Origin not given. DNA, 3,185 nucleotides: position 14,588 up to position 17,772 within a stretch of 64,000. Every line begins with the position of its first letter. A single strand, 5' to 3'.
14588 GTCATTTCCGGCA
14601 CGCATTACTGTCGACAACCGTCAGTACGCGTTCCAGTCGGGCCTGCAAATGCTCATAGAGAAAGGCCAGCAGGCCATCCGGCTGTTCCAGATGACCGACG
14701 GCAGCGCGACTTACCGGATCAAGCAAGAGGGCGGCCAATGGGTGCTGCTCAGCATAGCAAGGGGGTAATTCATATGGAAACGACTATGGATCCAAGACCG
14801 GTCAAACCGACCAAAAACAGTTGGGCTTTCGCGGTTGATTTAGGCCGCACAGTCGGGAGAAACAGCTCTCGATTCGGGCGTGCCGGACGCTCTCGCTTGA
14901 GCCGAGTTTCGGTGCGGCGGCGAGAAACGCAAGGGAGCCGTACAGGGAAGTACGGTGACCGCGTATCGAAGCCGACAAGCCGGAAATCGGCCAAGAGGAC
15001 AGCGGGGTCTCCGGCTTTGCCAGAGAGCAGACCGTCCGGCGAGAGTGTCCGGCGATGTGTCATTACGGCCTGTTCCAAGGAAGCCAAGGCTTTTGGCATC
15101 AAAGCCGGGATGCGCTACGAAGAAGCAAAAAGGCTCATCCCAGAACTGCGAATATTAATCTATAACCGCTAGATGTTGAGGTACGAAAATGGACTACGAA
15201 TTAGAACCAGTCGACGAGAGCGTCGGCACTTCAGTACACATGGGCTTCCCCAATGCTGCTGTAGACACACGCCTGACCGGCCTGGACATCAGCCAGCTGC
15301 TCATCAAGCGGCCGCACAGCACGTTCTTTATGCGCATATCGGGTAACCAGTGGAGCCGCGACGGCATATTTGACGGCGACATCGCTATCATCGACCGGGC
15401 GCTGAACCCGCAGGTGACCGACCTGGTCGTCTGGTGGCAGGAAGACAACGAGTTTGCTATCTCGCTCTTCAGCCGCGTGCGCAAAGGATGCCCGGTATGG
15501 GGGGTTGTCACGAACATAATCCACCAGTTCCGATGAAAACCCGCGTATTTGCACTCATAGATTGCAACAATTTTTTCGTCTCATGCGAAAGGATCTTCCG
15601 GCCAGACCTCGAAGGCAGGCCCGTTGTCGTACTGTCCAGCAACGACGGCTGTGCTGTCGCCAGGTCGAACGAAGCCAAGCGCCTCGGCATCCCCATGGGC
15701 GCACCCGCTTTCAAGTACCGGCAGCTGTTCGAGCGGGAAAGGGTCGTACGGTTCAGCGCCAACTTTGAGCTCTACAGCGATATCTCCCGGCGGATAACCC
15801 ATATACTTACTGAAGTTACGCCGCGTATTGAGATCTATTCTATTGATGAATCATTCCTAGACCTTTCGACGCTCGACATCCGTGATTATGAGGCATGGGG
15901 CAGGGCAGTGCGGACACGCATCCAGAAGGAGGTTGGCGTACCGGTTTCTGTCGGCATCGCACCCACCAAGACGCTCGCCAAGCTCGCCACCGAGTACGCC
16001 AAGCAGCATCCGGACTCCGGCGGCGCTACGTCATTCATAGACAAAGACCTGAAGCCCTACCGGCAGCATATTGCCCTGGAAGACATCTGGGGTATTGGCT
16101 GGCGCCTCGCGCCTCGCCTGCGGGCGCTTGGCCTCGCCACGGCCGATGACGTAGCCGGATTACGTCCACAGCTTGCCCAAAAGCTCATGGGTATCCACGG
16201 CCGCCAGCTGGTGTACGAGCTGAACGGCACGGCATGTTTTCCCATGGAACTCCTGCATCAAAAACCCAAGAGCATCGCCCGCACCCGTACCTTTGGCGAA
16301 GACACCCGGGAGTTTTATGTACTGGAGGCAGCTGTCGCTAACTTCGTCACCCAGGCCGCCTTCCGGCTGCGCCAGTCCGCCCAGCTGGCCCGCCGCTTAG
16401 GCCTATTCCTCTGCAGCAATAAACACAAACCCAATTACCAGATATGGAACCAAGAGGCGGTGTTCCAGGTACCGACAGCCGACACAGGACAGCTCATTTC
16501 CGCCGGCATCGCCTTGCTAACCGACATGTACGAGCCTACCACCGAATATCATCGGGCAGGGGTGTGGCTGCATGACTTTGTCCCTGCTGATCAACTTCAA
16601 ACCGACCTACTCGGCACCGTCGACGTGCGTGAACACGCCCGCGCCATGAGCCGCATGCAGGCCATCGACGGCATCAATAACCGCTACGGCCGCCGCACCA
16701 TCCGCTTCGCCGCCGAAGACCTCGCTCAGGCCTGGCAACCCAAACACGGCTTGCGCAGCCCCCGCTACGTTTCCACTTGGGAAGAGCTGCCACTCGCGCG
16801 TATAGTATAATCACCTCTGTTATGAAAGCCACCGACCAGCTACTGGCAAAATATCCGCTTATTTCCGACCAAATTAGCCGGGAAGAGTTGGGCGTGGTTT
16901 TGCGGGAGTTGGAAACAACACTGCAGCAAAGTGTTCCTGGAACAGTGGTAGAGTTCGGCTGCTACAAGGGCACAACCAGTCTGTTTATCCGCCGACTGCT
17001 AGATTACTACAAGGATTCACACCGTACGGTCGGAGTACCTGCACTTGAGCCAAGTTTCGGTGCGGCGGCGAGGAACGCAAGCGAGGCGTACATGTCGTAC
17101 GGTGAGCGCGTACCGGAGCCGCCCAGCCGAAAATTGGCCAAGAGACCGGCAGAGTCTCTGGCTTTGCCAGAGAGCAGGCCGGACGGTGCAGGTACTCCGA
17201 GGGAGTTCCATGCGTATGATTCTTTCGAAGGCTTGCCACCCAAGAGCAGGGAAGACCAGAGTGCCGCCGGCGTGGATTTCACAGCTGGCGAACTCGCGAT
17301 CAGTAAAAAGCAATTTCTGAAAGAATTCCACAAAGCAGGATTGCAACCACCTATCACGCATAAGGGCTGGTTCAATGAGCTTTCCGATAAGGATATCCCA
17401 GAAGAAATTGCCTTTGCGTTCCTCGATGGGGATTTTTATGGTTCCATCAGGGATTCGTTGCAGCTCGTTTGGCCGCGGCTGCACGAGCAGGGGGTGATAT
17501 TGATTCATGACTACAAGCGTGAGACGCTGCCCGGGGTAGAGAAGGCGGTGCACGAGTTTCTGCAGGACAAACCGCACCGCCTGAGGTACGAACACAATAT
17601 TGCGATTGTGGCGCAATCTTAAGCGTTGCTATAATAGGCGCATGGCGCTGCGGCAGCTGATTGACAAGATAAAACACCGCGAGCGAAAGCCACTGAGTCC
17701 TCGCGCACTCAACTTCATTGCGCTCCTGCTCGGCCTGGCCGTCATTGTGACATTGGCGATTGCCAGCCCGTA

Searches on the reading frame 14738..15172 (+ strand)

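Call 81: search_protein_families(library=pfam, proteins=[window:14738-15172:+], max_evalue=0.001)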
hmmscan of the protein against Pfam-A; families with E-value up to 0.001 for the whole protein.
window:14738-15172:+ (144 aa): 1 family
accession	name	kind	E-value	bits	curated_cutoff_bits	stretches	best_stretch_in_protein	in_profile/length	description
PF00817.25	IMS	-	6.4e-08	33.1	23.2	1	104-141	29-66/148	impB/mucB/samB family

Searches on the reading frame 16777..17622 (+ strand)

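Call 81: search_protein_families(library=pfam, proteins=[window:16777-17622:+], max_evalue=0.001)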
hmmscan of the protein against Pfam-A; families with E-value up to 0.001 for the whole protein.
window:16777-17622:+ (281 aa): 2 families
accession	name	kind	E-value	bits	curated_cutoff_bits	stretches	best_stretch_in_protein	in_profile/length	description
PF05711.17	TylF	-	8.2e-23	81.4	23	2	140-264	119-245/264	Macrocin-O-methyltransferase (TylF)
PF13578.12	Methyltransf_24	-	1.4e-08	36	26.3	1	58-246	1-105/105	Methyltransferase domain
